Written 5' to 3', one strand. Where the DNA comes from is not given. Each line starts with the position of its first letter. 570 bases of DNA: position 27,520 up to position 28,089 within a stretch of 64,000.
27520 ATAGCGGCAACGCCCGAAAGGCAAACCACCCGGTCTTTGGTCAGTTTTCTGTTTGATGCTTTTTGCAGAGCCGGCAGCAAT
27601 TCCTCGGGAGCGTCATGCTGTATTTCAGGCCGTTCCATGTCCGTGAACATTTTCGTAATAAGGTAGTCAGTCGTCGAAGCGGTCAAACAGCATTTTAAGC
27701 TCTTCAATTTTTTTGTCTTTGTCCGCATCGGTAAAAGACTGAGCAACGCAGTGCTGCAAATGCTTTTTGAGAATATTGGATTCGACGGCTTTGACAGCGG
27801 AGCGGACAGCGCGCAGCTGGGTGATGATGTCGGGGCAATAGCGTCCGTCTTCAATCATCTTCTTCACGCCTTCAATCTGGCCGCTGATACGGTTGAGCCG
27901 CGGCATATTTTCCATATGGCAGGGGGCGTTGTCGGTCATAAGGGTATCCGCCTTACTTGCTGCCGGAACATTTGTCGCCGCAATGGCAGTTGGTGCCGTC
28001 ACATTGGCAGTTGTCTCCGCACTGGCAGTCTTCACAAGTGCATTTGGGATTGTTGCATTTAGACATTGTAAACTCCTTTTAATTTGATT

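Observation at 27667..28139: Unannotated 37-aa cysteine-rich (metallothionein-like) gene heading a CsoR-repressed mini-operon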

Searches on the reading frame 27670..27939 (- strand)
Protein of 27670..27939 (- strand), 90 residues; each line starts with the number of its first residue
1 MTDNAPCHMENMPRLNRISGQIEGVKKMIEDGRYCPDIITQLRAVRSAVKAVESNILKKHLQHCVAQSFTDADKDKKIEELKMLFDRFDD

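Call 3: search_protein_families(library=pfam, proteins=[window:27670-27939:-], max_evalue=10)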
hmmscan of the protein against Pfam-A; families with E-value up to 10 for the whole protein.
seq(90 aa): 2 families
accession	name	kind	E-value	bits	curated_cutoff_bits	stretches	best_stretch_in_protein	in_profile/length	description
PF02583.22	Trns_repr_metal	-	2e-28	99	22.8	1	12-86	6-77/78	Metal-sensitive transcriptional repressor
PF07988.17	LMSTEN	-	0.086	12.7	27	1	62-84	8-35/47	LMSTEN motif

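Call 4: search_protein_families(library=ncbifam, proteins=[window:27670-27939:-], max_evalue=10)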
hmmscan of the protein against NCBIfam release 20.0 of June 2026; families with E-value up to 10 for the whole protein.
seq(90 aa): 6 families
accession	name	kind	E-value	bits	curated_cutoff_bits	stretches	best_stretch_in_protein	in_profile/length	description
NF052430.1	repress_RicR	exception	9.4e-20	71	175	1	13-78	13-80/93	copper-sensing transcriptional repressor RicR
NF011613.0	PRK15039.1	equivalog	5.2e-10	39.9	138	1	14-86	14-83/90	Ni(II)/Co(II)-binding transcriptional repressor RcnR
NF008464.0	PRK11352.1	equivalog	2e-09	37.7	133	1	12-74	12-74/91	formaldehyde-responsive transcriptional repressor FrmR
NF058555.1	TransRegCdrSHalo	equivalog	0.014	15.4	100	1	20-51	11-38/61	transcriptional regulator CdrS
NF010408.0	PRK13834.1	subfamily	0.11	12.1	292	1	19-71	90-142/207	acyl-homoserine-lactone synthase TraI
NF009776.0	PRK13275.1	equivalog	0.2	10.9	64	1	21-51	12-42/70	tetrahydromethanopterin S-methyltransferase subunit F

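Call 6: find_related_loci(query=window:27670-27939:-, collection=genome_contigs, flank=3000)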
Query seq(90 aa) (90 aa) in genome_contigs; peptide patterns used: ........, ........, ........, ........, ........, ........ (x = any residue, [..] = any of these).
358 stretches matched a pattern; 167 encode a relative of the query (tblastn E <= 1e-3); the best 80 are kept; 80 distinct loci.
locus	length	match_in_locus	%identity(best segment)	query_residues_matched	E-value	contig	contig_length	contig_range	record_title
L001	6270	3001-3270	89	1-90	2e-53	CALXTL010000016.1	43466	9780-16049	MAG: uncultured Alphaproteobacteria bacterium isolate BRZ_KN__bin99 genome assembly, contig: BRZ_KN__NODE_1009_length_43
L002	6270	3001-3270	83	1-90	2e-50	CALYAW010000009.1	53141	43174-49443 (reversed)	MAG: uncultured Alphaproteobacteria bacterium isolate BRZ_DM__bin108 genome assembly, contig: BRZ_DM__NODE_954_length_53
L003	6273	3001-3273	84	1-90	3e-49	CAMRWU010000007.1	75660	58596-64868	MAG TPA_asm: uncultured proteobacterium isolate SRR13573577_bin.13_metawrap_v1.3_MAG genome assembly, contig: NODE.266_l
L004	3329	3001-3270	83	1-90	5e-49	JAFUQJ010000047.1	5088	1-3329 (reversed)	MAG: Alphaproteobacteria bacterium isolate RGIG4730 Roe_deer_Rectum.Co__c644744, whole genome shotgun sequence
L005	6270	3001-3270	83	1-90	2e-48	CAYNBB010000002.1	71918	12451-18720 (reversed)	MAG TPA_asm: uncultured Azospirillaceae bacterium isolate SRP225648_co1_885 genome assembly, contig: NODE_542_length_719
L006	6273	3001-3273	80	1-90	3e-48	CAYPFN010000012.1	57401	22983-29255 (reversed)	MAG TPA_asm: uncultured Azospirillaceae bacterium isolate SRP141132_co1_303 genome assembly, contig: NODE_285_length_574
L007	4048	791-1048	85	6-90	3e-48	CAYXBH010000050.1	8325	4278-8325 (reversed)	MAG TPA_asm: uncultured Azospirillum sp. isolate SRP141132_co3_342 genome assembly, contig: NODE_8343_length_8325_cov_5.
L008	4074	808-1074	82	3-90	5e-48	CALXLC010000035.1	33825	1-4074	MAG: uncultured Alphaproteobacteria bacterium isolate E27__bin196 genome assembly, contig: E27__k127_4204628, whole geno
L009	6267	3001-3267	82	3-90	5e-48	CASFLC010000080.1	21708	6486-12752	uncultured proteobacterium isolate SI.A99.metabat-bins.196 genome assembly, contig: SI.A99.metabat-bins.196.fa_k141_2562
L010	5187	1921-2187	83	3-90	9e-48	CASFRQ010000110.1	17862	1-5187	uncultured Alphaproteobacteria bacterium isolate SI.B29.metabat-bins.28 genome assembly, contig: SI.B29.metabat-bins.28.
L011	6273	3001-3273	79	1-90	9e-48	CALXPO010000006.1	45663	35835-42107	MAG: uncultured Alphaproteobacteria bacterium isolate E30__bin94 genome assembly, contig: E30__k127_3025554, whole genom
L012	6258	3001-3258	86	6-90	1e-47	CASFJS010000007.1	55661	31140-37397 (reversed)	uncultured proteobacterium isolate B35_L4_330330_idba_bin.27 genome assembly, contig: B35_L4_330330_idba_bin.27.fa_scaff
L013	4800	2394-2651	84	6-90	4e-47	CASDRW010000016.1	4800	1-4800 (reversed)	uncultured proteobacterium isolate SI.B40.metabat-bins.148 genome assembly, contig: SI.B40.metabat-bins.148.fa_k141_3706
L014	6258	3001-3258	84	6-90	4e-47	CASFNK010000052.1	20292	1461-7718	uncultured proteobacterium isolate SI.B29.metabat-bins.91 genome assembly, contig: SI.B29.metabat-bins.91.fa_k141_326977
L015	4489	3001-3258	84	6-90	4e-47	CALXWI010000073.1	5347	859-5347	MAG: uncultured Alphaproteobacteria bacterium isolate BRZ_ED__bin7 genome assembly, contig: BRZ_ED__NODE_16310_length_53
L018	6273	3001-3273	78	1-90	1e-46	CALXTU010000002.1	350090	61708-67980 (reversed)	MAG: uncultured Alphaproteobacteria bacterium isolate BRZ_PK__bin103 genome assembly, contig: BRZ_PK__NODE_13_length_350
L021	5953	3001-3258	85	6-90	8e-47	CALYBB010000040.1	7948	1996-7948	MAG: uncultured Alphaproteobacteria bacterium isolate E04__bin174 genome assembly, contig: E04__k127_9149410, whole geno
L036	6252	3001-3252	76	8-90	1e-41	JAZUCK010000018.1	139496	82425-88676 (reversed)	MAG: Alphaproteobacteria bacterium isolate T1900045314_YK20190003.MAGScoT_cleanbin_000006 SGB_6269_k141_1866110, whole g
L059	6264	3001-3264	57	6-90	1e-31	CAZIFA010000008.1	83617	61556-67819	MAG TPA_asm: uncultured Micavibrio sp. isolate SRP302895_co1_47 genome assembly, contig: NODE_525_length_83617_cov_12.00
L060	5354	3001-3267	58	4-89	2e-31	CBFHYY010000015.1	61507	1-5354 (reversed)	MAG: Methylophilaceae bacterium isolate Co_bin_600_orig genome assembly, contig: Co_bin_600_orig_Co_c_000002364276, whol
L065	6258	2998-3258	61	6-89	1e-30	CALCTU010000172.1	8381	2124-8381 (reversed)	MAG TPA_asm: uncultured Alphaproteobacteria bacterium isolate ERR598976_bin.56_CONCOCT_v1.1_MAG genome assembly, contig:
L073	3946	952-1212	59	6-89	2e-28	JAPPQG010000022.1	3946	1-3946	MAG: Alphaproteobacteria bacterium isolate STY4_bin_10 NODE_13198_length_3946_cov_7.03495, whole genome shotgun sequence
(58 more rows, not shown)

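Call 51: search_solved_structures(query=window:27670-27939:-, max_evalue=0.001, show_alignments=4)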
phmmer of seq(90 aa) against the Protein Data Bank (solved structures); distinct sequences matched with E-value up to 0.001: 10.
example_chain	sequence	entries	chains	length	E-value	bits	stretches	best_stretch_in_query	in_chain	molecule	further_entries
4m1p_A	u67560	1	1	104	8.1e-18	67.7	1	9-88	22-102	Copper-sensitive operon repressor (CsoR)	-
5fmn_A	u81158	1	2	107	4e-14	55.9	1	12-88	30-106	INRS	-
4adz_A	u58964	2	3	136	3e-13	53.1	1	9-82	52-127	CSOR | COPPER SENSITIVE OPERON REPRESSOR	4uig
7mq1_A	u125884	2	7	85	8.2e-13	51.7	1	13-78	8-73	Copper-sensing transcriptional repressor csoR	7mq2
7mq3_A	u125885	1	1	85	2.2e-12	50.3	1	13-78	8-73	Copper-sensing transcriptional repressor csoR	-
6ahx_A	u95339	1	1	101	1.7e-11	47.5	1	12-85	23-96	Putative cytosolic protein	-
3aai_A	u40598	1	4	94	4.1e-09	39.9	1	12-82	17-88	Copper homeostasis operon regulatory protein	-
2hh7_A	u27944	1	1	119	1.1e-08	38.5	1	12-81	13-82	Hypothetical protein CsoR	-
5lcy_A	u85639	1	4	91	1.2e-06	32.1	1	12-77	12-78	Frmr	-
5lbm_A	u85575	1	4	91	3.8e-05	27.3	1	12-64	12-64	Transcriptional repressor FrmR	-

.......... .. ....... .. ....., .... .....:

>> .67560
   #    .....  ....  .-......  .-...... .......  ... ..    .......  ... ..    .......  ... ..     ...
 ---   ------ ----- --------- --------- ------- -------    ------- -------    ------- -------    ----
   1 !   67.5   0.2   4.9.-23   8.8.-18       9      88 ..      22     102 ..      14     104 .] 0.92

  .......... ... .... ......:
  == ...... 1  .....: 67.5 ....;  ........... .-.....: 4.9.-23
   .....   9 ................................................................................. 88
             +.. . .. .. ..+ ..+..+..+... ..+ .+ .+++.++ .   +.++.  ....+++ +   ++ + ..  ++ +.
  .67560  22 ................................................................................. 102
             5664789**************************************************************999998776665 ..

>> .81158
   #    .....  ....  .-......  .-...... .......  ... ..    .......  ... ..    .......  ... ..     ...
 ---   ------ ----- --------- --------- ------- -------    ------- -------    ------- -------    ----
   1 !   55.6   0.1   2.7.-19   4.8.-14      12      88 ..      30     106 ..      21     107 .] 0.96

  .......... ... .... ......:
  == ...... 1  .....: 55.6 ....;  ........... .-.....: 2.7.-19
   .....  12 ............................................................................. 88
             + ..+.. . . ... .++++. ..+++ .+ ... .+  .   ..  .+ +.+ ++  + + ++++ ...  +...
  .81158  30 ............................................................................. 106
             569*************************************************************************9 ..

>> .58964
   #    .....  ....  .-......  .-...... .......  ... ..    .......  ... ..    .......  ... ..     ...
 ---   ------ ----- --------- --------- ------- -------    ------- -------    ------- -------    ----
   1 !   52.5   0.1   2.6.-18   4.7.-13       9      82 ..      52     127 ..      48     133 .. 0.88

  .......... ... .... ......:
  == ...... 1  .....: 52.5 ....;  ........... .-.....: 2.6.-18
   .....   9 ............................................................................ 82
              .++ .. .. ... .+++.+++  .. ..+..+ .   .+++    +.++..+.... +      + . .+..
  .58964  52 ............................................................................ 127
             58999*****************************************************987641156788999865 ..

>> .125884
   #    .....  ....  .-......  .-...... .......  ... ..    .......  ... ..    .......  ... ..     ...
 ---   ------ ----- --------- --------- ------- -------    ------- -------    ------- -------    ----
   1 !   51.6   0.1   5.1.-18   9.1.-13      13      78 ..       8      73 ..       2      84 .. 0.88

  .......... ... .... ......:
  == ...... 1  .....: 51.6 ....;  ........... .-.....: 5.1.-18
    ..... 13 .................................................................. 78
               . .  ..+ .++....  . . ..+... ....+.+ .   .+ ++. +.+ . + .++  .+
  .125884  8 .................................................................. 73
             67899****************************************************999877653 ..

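Call 72: search_protein_families(library=ncbifam, proteins=[L021:1-1761:+, L059:3280-5511:+, L036:2077-2982:+, L073:1217-2857:+, L065:4825-5577:+, L060:1518-2156:+, L060:2171-2578:+, L013:2671-3468:+], max_evalue=0.001)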
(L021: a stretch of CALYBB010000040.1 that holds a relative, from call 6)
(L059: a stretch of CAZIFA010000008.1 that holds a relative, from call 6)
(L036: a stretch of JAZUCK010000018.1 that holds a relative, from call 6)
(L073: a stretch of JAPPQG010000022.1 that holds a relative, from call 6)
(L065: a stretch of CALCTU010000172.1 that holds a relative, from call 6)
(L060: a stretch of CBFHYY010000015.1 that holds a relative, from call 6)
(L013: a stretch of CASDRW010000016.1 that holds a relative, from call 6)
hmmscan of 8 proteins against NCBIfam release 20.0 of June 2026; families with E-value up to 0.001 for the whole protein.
L021:1-1761:+ (586 aa): 20 families
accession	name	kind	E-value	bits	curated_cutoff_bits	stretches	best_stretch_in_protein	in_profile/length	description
TIGR01525.1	ATPase-IB_hvy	subfamily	1.2e-169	565.8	346.25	1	32-578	2-559/560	heavy metal translocating P-type ATPase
TIGR01512.1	ATPase-IB2_Cd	subfamily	3.5e-156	520.8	313.5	1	32-580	2-493/494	cadmium family heavy metal-translocating P-type ATPase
NF008262.1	PRK11033.1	equivalog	1.5e-144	483.2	1005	1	9-581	156-729/731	zinc/cadmium/mercury/lead-transporting ATPase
NF033775.1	P_type_ZntA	exception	2e-130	436.3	1240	1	9-581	160-730/732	Zn(II)/Cd(II)/Pb(II) translocating P-type ATPase ZntA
TIGR01511.1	ATPase-IB1_Cu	subfamily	3.9e-111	372.6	397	1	48-561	43-523/542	copper-translocating P-type ATPase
NF007952.0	PRK10671.1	equivalog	1.8e-94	317.5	1316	1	48-541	289-786/838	copper-exporting P-type ATPase CopA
TIGR01494.1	ATPase_P-type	subfamily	8.1e-67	225.7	62.3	1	52-553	3-462/478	HAD-IC family P-type ATPase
TIGR01647.1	ATPase-IIIA_H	equivalog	6.7e-40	137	615.5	3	33-314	40-323/755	plasma-membrane proton-efflux P-type ATPase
NF010609.0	PRK14010.1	equivalog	1e-37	129.7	1323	1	85-544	105-576/673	K(+)-transporting ATPase subunit B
TIGR01497.1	kdpB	equivalog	1.2e-37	129.4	527.9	1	48-530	65-567/675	potassium-transporting ATPase subunit KdpB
TIGR01517.1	ATPase-IIB_Ca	equivalog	3.3e-23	81.8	507.05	2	87-338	158-419/882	calcium-translocating P-type ATPase, PMCA-type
TIGR01522.1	ATPase-IIA2_Ca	equivalog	1.7e-22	79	798.3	2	475-526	592-643/854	calcium-transporting P-type ATPase, PMR1-type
TIGR01657.1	P-ATPase-V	hypoth_equivalog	3.6e-21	74.5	618.25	2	63-141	205-287/1055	ATP13A2 family polyamine export P-type ATPase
TIGR01106.1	ATPase-IIC_X-K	subfamily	1.9e-20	72.4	946.1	2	54-300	110-365/997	Na,H/K antiporter P-type ATPase subunit alpha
TIGR01523.1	ATPase-IID_K-Na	equivalog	1.1e-19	69.6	645.05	1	475-557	696-773/997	potassium/sodium efflux P-type ATPase, fungal-type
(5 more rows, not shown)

L059:3280-5511:+ (743 aa): 24 families
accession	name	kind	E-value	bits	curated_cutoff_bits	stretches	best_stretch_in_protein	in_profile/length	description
NF007952.0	PRK10671.1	equivalog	2.3e-208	694.3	1316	1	93-739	195-832/838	copper-exporting P-type ATPase CopA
TIGR01525.1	ATPase-IB_hvy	subfamily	4.2e-191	636.6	346.25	1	155-738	1-560/560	heavy metal translocating P-type ATPase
TIGR01511.1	ATPase-IB1_Cu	subfamily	5.7e-181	603.1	397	1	136-739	1-542/542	copper-translocating P-type ATPase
TIGR01512.1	ATPase-IB2_Cd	subfamily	2.8e-125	418.8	313.5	2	196-488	19-290/494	cadmium family heavy metal-translocating P-type ATPase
NF008262.1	PRK11033.1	equivalog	3.4e-119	399.4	1005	1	197-739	197-728/731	zinc/cadmium/mercury/lead-transporting ATPase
NF033775.1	P_type_ZntA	exception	7.4e-106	355.1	1240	1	197-739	202-729/732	Zn(II)/Cd(II)/Pb(II) translocating P-type ATPase ZntA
TIGR01494.1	ATPase_P-type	subfamily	4e-93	312.4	62.3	1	200-707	1-464/478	HAD-IC family P-type ATPase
TIGR01497.1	kdpB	equivalog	2.1e-64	217.8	527.9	1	166-667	38-552/675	potassium-transporting ATPase subunit KdpB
TIGR01647.1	ATPase-IIIA_H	equivalog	1.2e-57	195.7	615.5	2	195-602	55-483/755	plasma-membrane proton-efflux P-type ATPase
NF010609.0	PRK14010.1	equivalog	3.5e-55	187.4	1323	1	165-664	40-544/673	K(+)-transporting ATPase subunit B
TIGR01517.1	ATPase-IIB_Ca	equivalog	6.6e-54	183.4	507.05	3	239-470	162-403/882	calcium-translocating P-type ATPase, PMCA-type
TIGR01522.1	ATPase-IIA2_Ca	equivalog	3.2e-42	144.3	798.3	3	606-700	570-665/854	calcium-transporting P-type ATPase, PMR1-type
TIGR01116.1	ATPase-IIA1_Ca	equivalog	1.4e-38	132.6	703.4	2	552-692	457-612/799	calcium-translocating P-type ATPase, SERCA-type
TIGR01657.1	P-ATPase-V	hypoth_equivalog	1.5e-35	122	618.25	4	603-649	782-828/1055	ATP13A2 family polyamine export P-type ATPase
TIGR01524.1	ATPase-IIIB_Mg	equivalog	1e-34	119.6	610.75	3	604-687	583-666/867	magnesium-translocating P-type ATPase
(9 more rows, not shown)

L036:2077-2982:+ (301 aa): 10 families
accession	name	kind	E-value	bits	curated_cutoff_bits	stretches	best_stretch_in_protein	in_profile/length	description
TIGR01297.1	CDF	superfamily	1.1e-67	228.3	82.35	1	26-292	5-283/285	cation diffusion facilitator family transporter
NF002923.0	PRK03557.1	equivalog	3.6e-49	167.7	408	1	8-300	3-300/313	CDF family zinc transporter ZitB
NF033827.1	CDF_efflux_DmeF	equivalog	1.1e-24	87.4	250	2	148-289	169-308/309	CDF family Co(II)/Ni(II) efflux transporter DmeF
NF033616.1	CDF_MamB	equivalog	1e-20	74.4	350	1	27-274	10-258/284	magnetosome biogenesis CDF transporter MamB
NF033615.1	CDF_MamM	equivalog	5.3e-20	71.8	350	1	29-276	15-265/290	magnetosome biogenesis CDF transporter MamM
NF050169.1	CatEfflxFieF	equivalog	2.5e-17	63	420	1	30-275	12-258/282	cation efflux pump FieF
NF052621.1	MngEfTpMntE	equivalog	8.8e-15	54.9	500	1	28-234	8-217/293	manganese efflux transporter MntE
NF007064.0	PRK09509.1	equivalog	1.1e-13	50.9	447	1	31-247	18-236/300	CDF family cation-efflux transporter FieF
NF040994.1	MamV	equivalog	2.6e-06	26.8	500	1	36-271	24-265/319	CDF transporter MamV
NF052602.1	Zn_efflux_Cdf31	equivalog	1.4e-05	24.6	460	1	20-275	6-266/299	CDF family zinc efflux transporter Cdf31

L073:1217-2857:+ (546 aa): 9 families
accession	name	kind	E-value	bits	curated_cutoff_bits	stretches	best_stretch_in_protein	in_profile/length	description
TIGR01480.1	copper_res_A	subfamily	1.1e-196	654.9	478.95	2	27-384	46-405/593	copper resistance system multicopper oxidase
TIGR03388.1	ascorbase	equivalog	3.6e-40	138.2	614.8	3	27-179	2-156/542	L-ascorbate oxidase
NF008205.1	PRK10965.1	equivalog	1.1e-36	126.8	525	2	27-132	46-149/529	multicopper oxidase CueO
TIGR03389.1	laccase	equivalog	1.3e-33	116.6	558.9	2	27-177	4-158/539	laccase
TIGR03390.1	ascorbOXfungal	equivalog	1.3e-30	106.4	445.35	1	29-309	11-268/538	L-ascorbate oxidase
TIGR02376.1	Cu_nitrite_red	equivalog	2.9e-13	49.9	296.3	1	29-169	30-177/326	copper-containing nitrite reductase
NF008135.0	PRK10883.1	equivalog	1.3e-11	43.6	581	1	47-129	67-146/471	cell division protein FtsP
NF045554.1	AmiPhnlOxPhsA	equivalog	3.8e-06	25.7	950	0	477-524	523-571/581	O-aminophenol oxidase PhsA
TIGR03095.1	rusti_cyanin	equivalog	0.00011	22.4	146.7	1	57-143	52-148/148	rusticyanin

L065:4825-5577:+ (250 aa): 0 families

L060:1518-2156:+ (212 aa): 0 families

L060:2171-2578:+ (135 aa): 9 families
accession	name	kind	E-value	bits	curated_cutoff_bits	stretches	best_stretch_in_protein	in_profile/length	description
NF033795.1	chaper_CopZ_Bs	exception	4.3e-08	33.2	91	1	48-107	4-62/66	copper chaperone CopZ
TIGR00003.1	TIGR00003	subfamily_domain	1.2e-06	28.6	62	1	49-108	5-63/66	copper ion binding protein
NF033794.2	chaper_CopZ_Eh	exception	7.3e-06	26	95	1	49-111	5-66/68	copper chaperone CopZ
NF033781.1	chaper_CopP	exception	4e-05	23.7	112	1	47-92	3-48/65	copper-binding metallochaperone CopP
NF010311.1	PRK13748.1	subfamily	4e-05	22.7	600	1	49-127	4-80/560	mercury(II) reductase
NF041115.1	UxxU_metal_bind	equivalog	9.2e-05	22.5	95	1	44-105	4-64/74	metal-binding (seleno)protein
NF033556.1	MerTP_fusion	equivalog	0.00021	20.9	180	1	11-107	87-182/186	mercuric transport protein MerTP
NF047957.1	CopZ_AFE_1862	equivalog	0.00056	20.3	85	1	49-87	4-42/62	CopZ family metallochaperone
NF045683.1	MerT_CopZ_Se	exception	0.00066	19.2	375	1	8-91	134-209/235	MerT/CopZ fusion-like heavy metal transport selenoprotein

L013:2671-3468:+ (265 aa): 1 family
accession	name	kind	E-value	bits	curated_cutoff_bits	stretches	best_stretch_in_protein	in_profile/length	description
NF001911.0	PRK00685.1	equivalog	5e-09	36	144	1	9-174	9-151/228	metal-dependent hydrolase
